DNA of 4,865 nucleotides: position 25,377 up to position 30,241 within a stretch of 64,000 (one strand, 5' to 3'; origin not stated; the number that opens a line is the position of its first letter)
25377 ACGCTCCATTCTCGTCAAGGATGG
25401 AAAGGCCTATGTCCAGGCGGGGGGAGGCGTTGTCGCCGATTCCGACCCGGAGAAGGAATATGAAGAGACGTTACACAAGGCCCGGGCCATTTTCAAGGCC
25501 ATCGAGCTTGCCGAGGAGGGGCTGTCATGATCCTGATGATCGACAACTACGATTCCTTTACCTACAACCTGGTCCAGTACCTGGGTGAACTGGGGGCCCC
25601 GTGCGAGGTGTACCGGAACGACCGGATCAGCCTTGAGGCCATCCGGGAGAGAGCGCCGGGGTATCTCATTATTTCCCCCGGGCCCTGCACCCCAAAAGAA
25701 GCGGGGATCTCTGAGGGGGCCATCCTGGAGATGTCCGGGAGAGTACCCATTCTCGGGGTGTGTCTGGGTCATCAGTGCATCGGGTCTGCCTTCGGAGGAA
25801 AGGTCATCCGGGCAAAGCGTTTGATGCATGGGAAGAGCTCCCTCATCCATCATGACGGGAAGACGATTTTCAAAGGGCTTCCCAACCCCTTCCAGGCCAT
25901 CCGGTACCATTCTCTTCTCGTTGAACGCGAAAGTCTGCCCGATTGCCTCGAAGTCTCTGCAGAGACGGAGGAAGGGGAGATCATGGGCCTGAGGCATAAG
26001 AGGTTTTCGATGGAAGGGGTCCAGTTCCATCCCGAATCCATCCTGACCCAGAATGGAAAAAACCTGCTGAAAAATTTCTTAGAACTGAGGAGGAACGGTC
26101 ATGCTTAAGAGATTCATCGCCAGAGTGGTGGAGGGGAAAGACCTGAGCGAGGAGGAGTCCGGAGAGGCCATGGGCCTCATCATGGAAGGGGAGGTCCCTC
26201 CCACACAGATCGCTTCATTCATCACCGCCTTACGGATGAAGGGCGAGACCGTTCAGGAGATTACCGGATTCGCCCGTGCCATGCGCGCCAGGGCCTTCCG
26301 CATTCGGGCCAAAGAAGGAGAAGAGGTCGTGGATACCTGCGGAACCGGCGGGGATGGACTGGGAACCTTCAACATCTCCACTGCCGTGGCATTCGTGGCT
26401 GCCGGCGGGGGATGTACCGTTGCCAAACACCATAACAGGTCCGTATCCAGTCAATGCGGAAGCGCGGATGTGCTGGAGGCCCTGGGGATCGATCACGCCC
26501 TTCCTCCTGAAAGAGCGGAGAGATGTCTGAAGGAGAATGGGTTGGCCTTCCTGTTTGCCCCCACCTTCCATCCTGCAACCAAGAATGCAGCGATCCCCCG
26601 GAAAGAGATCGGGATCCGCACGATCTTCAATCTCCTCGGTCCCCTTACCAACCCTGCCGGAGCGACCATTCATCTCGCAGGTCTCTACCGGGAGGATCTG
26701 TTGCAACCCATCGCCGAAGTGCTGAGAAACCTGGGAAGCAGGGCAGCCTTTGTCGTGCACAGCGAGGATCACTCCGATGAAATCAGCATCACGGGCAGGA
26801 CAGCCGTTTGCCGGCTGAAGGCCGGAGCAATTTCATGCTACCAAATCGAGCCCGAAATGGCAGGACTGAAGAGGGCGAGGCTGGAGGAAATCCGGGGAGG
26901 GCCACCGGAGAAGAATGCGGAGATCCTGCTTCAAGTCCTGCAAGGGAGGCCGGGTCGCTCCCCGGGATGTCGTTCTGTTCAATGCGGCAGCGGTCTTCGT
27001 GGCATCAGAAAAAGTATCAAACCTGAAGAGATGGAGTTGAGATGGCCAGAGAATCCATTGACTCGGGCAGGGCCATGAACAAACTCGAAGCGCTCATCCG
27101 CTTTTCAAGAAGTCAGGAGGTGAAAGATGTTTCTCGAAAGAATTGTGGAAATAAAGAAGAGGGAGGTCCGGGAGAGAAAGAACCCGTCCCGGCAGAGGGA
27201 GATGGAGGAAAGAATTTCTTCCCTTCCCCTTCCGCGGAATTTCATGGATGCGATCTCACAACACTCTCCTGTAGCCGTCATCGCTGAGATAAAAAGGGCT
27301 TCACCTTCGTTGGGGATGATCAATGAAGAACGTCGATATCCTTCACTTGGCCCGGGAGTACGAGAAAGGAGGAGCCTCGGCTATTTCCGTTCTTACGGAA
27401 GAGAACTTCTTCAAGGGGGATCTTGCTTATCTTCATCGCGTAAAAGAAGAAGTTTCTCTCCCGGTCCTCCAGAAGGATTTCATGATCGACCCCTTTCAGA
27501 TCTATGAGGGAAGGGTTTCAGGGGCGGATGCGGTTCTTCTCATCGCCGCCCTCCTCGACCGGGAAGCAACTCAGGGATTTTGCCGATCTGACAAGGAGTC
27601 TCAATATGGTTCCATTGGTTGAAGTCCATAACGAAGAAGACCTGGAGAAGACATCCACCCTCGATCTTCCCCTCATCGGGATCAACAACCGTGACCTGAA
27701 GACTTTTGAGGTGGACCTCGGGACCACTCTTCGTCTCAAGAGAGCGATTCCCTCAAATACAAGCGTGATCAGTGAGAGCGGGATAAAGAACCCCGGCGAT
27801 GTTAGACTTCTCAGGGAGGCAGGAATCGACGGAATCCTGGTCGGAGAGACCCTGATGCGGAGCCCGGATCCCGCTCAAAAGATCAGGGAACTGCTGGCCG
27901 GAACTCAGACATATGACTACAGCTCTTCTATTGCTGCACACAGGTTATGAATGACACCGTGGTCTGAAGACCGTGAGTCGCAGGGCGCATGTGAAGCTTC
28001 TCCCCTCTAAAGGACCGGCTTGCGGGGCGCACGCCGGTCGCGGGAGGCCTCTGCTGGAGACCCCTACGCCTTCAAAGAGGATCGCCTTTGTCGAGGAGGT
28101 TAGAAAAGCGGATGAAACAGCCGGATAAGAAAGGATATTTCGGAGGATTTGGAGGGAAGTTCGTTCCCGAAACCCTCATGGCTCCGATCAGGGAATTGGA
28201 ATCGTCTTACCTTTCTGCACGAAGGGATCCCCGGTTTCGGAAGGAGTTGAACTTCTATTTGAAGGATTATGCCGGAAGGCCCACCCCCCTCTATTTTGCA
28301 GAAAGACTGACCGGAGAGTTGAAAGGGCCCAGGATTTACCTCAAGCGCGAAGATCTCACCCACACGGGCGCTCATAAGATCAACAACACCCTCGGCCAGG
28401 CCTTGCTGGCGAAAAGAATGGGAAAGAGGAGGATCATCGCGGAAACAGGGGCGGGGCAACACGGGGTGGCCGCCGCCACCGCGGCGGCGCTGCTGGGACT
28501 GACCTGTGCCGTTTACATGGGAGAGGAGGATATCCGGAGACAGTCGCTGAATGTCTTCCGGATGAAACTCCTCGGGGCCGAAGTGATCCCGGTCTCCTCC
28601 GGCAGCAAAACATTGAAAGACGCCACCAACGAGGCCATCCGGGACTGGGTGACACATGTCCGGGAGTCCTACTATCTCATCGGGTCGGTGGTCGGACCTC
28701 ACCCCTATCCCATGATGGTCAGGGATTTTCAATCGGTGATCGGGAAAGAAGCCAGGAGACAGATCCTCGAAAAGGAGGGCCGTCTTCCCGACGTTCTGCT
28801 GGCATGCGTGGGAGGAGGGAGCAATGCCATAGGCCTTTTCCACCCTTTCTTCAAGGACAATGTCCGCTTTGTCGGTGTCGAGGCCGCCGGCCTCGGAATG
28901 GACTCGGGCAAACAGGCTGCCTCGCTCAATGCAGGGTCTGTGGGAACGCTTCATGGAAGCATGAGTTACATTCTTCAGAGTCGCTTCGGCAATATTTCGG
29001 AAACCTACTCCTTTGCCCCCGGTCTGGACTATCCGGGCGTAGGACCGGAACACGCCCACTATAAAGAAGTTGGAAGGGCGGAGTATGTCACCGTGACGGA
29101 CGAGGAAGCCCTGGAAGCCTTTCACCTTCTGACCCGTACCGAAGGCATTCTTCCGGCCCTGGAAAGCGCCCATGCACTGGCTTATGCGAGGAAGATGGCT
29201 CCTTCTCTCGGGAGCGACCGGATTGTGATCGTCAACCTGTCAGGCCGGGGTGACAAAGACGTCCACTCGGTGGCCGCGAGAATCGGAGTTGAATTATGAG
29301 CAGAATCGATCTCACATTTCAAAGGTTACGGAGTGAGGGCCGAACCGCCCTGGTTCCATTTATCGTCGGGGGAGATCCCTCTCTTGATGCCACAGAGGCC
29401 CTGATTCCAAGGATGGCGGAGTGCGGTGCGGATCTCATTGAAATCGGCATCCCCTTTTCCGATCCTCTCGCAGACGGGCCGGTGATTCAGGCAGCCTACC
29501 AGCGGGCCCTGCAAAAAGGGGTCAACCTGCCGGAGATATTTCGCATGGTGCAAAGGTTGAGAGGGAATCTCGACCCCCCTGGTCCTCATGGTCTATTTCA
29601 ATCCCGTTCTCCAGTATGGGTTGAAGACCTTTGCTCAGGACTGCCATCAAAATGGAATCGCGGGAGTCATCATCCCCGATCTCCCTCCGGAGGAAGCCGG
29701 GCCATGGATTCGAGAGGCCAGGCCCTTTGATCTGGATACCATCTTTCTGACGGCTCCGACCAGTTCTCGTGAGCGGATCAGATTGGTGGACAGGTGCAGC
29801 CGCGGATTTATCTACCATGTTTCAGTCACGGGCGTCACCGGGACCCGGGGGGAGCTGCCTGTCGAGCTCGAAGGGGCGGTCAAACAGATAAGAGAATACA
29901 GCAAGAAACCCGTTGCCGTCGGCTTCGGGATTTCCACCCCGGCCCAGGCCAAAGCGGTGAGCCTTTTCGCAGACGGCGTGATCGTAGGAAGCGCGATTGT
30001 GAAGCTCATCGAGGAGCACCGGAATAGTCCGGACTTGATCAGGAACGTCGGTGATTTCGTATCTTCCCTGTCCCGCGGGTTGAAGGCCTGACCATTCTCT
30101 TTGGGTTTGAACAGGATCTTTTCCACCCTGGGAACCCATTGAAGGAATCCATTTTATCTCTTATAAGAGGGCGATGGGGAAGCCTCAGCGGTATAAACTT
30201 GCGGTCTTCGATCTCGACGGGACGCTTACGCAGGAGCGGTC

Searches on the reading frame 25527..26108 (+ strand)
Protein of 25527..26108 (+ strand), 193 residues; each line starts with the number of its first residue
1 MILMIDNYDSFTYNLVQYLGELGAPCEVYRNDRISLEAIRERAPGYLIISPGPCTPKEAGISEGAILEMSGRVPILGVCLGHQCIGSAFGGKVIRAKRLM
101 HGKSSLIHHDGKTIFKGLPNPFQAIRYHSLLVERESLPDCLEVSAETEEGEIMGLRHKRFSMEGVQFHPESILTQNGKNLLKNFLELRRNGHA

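Call 9: search_protein_families(library=ncbifam, proteins=[window:25527-26108:+])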
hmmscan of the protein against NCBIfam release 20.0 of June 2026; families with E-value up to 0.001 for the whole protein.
window:25527-26108:+ (193 aa): 24 families
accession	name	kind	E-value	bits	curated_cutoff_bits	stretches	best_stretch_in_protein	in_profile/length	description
NF005799.0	PRK07649.1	equivalog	4.4e-92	307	327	1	1-187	1-187/195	aminodeoxychorismate/anthranilate synthase component II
NF011201.0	PRK14607.1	equivalog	9.4e-91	305.1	670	1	1-189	1-190/534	bifunctional anthranilate synthase component II/anthranilate phosphoribosyltransferase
NF005946.0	PRK08007.1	equivalog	1.6e-78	262.5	332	1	1-186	1-186/187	aminodeoxychorismate synthase component 2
NF006462.0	PRK08857.1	equivalog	1.9e-78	262.6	345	1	1-186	1-191/193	aminodeoxychorismate/anthranilate synthase component II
NF005271.0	PRK06774.1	equivalog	5e-77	257.6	340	1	1-186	1-190/191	aminodeoxychorismate synthase component II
TIGR00566.1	trpG_papA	subfamily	8.1e-76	254.1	121.05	1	1-186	1-191/192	glutamine amidotransferase of anthranilate synthase or aminodeoxychorismate synthase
NF005849.0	PRK07765.1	equivalog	6.3e-72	241.4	308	1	2-186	3-190/219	aminodeoxychorismate/anthranilate synthase component II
NF041322.1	Anth_synII_Halo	equivalog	1.1e-56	191.5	320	1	4-186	1-188/190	anthranilate synthase component II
NF010081.0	PRK13566.1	equivalog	4.5e-49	167.4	645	1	2-189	531-721/729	anthranilate synthase component I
NF007073.0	PRK09522.1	equivalog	4.4e-46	157.9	738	1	2-186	4-188/531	bifunctional anthranilate synthase glutamate amidotransferase component TrpG/anthranilate phosphoribosyltransferase TrpD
NF005367.0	PRK06895.1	equivalog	1.8e-41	142.1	265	1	2-187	4-188/190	anthranilate synthase component II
TIGR01815.1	TrpE-clade3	equivalog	1.3e-40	139.1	739.15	1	2-179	519-696/717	anthranilate synthase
TIGR00888.1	guaA_Nterm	equivalog_domain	1.8e-31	109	172.15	1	2-186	1-182/188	glutamine-hydrolyzing GMP synthase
TIGR01823.1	PabB-fungal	equivalog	4e-31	108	442.55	1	2-188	8-204/742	aminodeoxychorismate synthase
NF001975.0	PRK00758.1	equivalog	6.8e-31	107.3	198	1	1-187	3-181/185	GMP synthase subunit A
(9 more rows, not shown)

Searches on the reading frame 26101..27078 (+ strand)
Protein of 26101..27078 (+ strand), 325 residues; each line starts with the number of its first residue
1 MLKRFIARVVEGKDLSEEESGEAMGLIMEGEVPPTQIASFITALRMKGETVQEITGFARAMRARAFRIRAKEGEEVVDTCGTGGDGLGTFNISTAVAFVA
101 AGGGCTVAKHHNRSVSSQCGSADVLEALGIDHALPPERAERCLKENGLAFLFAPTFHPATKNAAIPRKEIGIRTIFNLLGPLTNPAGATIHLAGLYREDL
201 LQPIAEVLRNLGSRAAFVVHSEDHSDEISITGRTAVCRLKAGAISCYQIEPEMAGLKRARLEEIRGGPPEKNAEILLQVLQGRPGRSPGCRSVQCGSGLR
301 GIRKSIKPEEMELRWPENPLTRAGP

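Call 9: search_protein_families(library=ncbifam, proteins=[window:26101-27078:+])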
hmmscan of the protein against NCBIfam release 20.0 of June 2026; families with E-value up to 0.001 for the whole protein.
window:26101-27078:+ (325 aa): 13 families
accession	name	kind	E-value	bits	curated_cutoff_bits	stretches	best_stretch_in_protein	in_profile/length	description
TIGR01245.1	trpD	equivalog_domain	1.2e-108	363.3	199.05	1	7-284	2-279/330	anthranilate phosphoribosyltransferase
NF011201.0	PRK14607.1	equivalog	9.5e-100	334.8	670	1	3-285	196-477/534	bifunctional anthranilate synthase component II/anthranilate phosphoribosyltransferase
NF007073.0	PRK09522.1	equivalog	1.5e-65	222.1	738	1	5-283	203-479/531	bifunctional anthranilate synthase glutamate amidotransferase component TrpG/anthranilate phosphoribosyltransferase TrpD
NF006564.0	PRK09071.1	equivalog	1.1e-25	90.4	257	1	11-245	26-258/335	glycosyl transferase family protein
NF005635.0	PRK07394.1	equivalog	9e-22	77.8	287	1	12-284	19-293/348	hypothetical protein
NF006005.0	PRK08136.1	equivalog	8.2e-16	58.2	185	1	12-215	17-222/314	DNA-binding protein YbiB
NF003338.0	PRK04350.1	subfamily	4.5e-11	41.8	434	1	5-129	95-216/502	thymidine phosphorylase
TIGR03327.1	AMP_phos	equivalog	1.2e-09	37.3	535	1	5-128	90-210/500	AMP phosphorylase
NF004490.0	PRK05820.1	equivalog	2.4e-09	36.4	269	1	4-151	7-153/439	thymidine phosphorylase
TIGR02645.1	ARCH_P_rylase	hypoth_equivalog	5.8e-09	34.9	434.6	1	5-128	89-209/493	putative thymidine phosphorylase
TIGR02644.1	Y_phosphoryl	subfamily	1.6e-07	30.5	409.05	1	6-151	5-149/417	pyrimidine-nucleoside phosphorylase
TIGR02643.1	T_phosphoryl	equivalog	1.1e-05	24.5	570.7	1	4-151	5-153/437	thymidine phosphorylase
NF004747.0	PRK06078.1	equivalog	0.00018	20.2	559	1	6-128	7-127/434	pyrimidine-nucleoside phosphorylase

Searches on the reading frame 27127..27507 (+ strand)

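Call 9: search_protein_families(library=ncbifam, proteins=[window:27127-27507:+])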
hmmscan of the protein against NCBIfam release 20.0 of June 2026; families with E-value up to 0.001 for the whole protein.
window:27127-27507:+ (126 aa): 10 families
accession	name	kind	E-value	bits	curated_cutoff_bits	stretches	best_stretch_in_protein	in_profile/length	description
NF001377.0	PRK00278.2-4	equivalog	4.7e-14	52.2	260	1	1-71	2-71/259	indole-3-glycerol phosphate synthase TrpC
NF001373.0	PRK00278.1-6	equivalog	2e-12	46.9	317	1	3-68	5-73/263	indole-3-glycerol phosphate synthase TrpC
NF001372.0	PRK00278.1-4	subfamily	2.1e-11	43.5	370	1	3-68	32-98/295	indole-3-glycerol phosphate synthase TrpC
NF001370.0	PRK00278.1-2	equivalog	5.2e-11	42.3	348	1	3-73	5-78/266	indole-3-glycerol phosphate synthase TrpC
NF006945.0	PRK09427.1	equivalog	7.7e-09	34.6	380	1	3-68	10-72/461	bifunctional indole-3-glycerol-phosphate synthase TrpC/phosphoribosylanthranilate isomerase TrpF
NF001371.0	PRK00278.1-3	equivalog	1.6e-08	34.3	307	1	2-68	4-64/255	indole-3-glycerol phosphate synthase TrpC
NF001369.0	PRK00278.1-1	equivalog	1.4e-07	30.9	329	1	3-65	6-67/271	indole-3-glycerol phosphate synthase TrpC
NF001378.0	PRK00278.2-5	equivalog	2.2e-07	30.3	360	1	1-68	1-71/263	indole-3-glycerol phosphate synthase TrpC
NF001375.0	PRK00278.2-2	equivalog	4.5e-06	26.2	360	1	3-68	2-59/255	indole-3-glycerol phosphate synthase TrpC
NF001376.0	PRK00278.2-3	equivalog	0.00015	21.3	284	1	24-69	19-64/255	indole-3-glycerol phosphate synthase TrpC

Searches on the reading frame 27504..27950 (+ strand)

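Call 9: search_protein_families(library=ncbifam, proteins=[window:27504-27950:+])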
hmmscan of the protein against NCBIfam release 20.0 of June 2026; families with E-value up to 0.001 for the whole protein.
window:27504-27950:+ (148 aa): 17 families
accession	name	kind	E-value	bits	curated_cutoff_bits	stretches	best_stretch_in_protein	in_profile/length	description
NF001377.0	PRK00278.2-4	equivalog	7.3e-38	130.2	260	1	21-131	146-256/259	indole-3-glycerol phosphate synthase TrpC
NF001373.0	PRK00278.1-6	equivalog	4.6e-36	124.3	317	1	21-132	151-262/263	indole-3-glycerol phosphate synthase TrpC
NF001370.0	PRK00278.1-2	equivalog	7.4e-32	110.6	348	1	21-134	151-264/266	indole-3-glycerol phosphate synthase TrpC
NF006945.0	PRK09427.1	equivalog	8.9e-29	100.3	380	1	21-135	149-262/461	bifunctional indole-3-glycerol-phosphate synthase TrpC/phosphoribosylanthranilate isomerase TrpF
NF001371.0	PRK00278.1-3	equivalog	9.1e-29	100.6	307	1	20-130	141-251/255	indole-3-glycerol phosphate synthase TrpC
NF001372.0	PRK00278.1-4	subfamily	1.2e-28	100.1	370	1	21-132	176-293/295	indole-3-glycerol phosphate synthase TrpC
NF001369.0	PRK00278.1-1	equivalog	2.8e-28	98.8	329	1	21-133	148-260/271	indole-3-glycerol phosphate synthase TrpC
NF001375.0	PRK00278.2-2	equivalog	1.4e-26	93.4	360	1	21-135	137-252/255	indole-3-glycerol phosphate synthase TrpC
NF001378.0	PRK00278.2-5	equivalog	4.3e-25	88.4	360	1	21-132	149-260/263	indole-3-glycerol phosphate synthase TrpC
NF041303.1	Indglycph_syn_Halo_TrpC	equivalog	2.4e-23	82.7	380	1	22-130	140-248/250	indole-3-glycerol phosphate synthase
NF001376.0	PRK00278.2-3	equivalog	4.8e-22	78.6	284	1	21-132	140-253/255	indole-3-glycerol phosphate synthase TrpC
NF001374.0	PRK00278.2-1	equivalog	5e-22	78.4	258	1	21-123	141-243/249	indole-3-glycerol phosphate synthase TrpC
NF010375.0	PRK13802.1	equivalog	2.9e-14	52.1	1386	1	21-132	147-258/695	bifunctional indole-3-glycerol phosphate synthase/tryptophan synthase subunit beta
NF010562.0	PRK13957.1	equivalog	1.1e-11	44.3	414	1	20-125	142-246/252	indole-3-glycerol-phosphate synthase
NF003215.0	PRK04180.1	equivalog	2.1e-05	24.1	395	1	89-144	214-269/298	pyridoxal 5'-phosphate synthase lyase subunit PdxS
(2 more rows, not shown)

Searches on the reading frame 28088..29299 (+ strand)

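Call 9: search_protein_families(library=ncbifam, proteins=[window:28088-29299:+])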
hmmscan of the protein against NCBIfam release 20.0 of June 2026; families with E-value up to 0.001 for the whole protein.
window:28088-29299:+ (403 aa): 38 families (the best 25 are shown)
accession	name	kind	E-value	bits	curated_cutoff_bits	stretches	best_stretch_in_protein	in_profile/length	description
NF010376.0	PRK13803.1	equivalog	2.4e-195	650.9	819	1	7-396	203-592/600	bifunctional phosphoribosylanthranilate isomerase/tryptophan synthase subunit beta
TIGR00263.1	trpB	equivalog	1.1e-185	617.3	392.45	1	16-397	1-383/385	tryptophan synthase subunit beta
NF010375.0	PRK13802.1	equivalog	1.5e-138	462.9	1386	1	15-396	276-670/695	bifunctional indole-3-glycerol phosphate synthase/tryptophan synthase subunit beta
NF009057.0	PRK12391.1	equivalog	6.6e-56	189.7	366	1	62-397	76-424/441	TrpB-like pyridoxal phosphate-dependent enzyme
TIGR01415.1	trpB_rel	hypoth_equivalog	8.1e-56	189.5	518.85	1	61-395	64-412/419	TrpB-like pyridoxal phosphate-dependent enzyme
NF005292.0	PRK06815.1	equivalog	1.7e-13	50.3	371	1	64-244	20-180/320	threonine/serine dehydratase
NF006094.0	PRK08246.1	subfamily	1.8e-13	50.6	331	1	64-268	22-202/310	serine/threonine dehydratase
NF006390.0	PRK08639.1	equivalog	2.4e-12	46.6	421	1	65-269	25-215/418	threonine ammonia-lyase IlvA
TIGR02079.1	THD1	equivalog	3.2e-11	42.6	440.55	1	64-270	15-208/410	threonine ammonia-lyase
NF052482.1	sulfolyase_CuyA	equivalog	6e-11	41.7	450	1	59-199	9-157/332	D-cysteate sulfo-lyase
TIGR01127.1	ilvA_1Cterm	equivalog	3.9e-09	36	378.75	1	67-268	2-185/380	threonine ammonia-lyase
NF004996.0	PRK06381.1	equivalog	6.8e-09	35.2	266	1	64-387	12-317/319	threonine synthase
NF052537.1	CoM_syn_XcbE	exception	7.6e-09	35.2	450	1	63-198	13-151/322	coenzyme M biosynthesis enzyme XcbE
NF040741.1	ornith_OrtB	equivalog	7.6e-09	34.5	550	1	72-383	73-363/464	2-amino-4-oxopentanoate thiolase subunit OrtB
NF006050.0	PRK08197.1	equivalog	8.5e-09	34.6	303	1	66-254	81-251/406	threonine synthase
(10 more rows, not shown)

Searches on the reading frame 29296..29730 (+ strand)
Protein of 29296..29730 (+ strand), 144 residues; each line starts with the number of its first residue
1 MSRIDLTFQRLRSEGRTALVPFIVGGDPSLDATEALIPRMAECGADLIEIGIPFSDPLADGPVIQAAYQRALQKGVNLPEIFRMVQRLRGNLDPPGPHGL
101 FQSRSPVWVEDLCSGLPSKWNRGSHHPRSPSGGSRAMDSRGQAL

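Call 9: search_protein_families(library=ncbifam, proteins=[window:29296-29730:+])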
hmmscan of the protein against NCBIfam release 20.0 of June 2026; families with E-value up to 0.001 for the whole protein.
window:29296-29730:+ (144 aa): 2 families
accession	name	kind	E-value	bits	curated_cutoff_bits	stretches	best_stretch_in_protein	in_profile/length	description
TIGR00262.1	trpA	equivalog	8.7e-28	96.9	102.35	1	8-107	1-99/256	tryptophan synthase subunit alpha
NF009621.0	PRK13125.1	equivalog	2.9e-08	33.4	234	1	17-75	4-59/244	tryptophan synthase subunit alpha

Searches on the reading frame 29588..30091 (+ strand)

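Call 9: search_protein_families(library=ncbifam, proteins=[window:29588-30091:+])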
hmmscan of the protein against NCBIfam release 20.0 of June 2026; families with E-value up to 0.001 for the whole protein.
window:29588-30091:+ (167 aa): 2 families
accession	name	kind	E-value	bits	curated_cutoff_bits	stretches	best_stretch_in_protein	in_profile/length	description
TIGR00262.1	trpA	equivalog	2.4e-47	161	102.35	1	1-161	93-255/256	tryptophan synthase subunit alpha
NF009621.0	PRK13125.1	equivalog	2e-16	60.1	234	1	12-144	90-224/244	tryptophan synthase subunit alpha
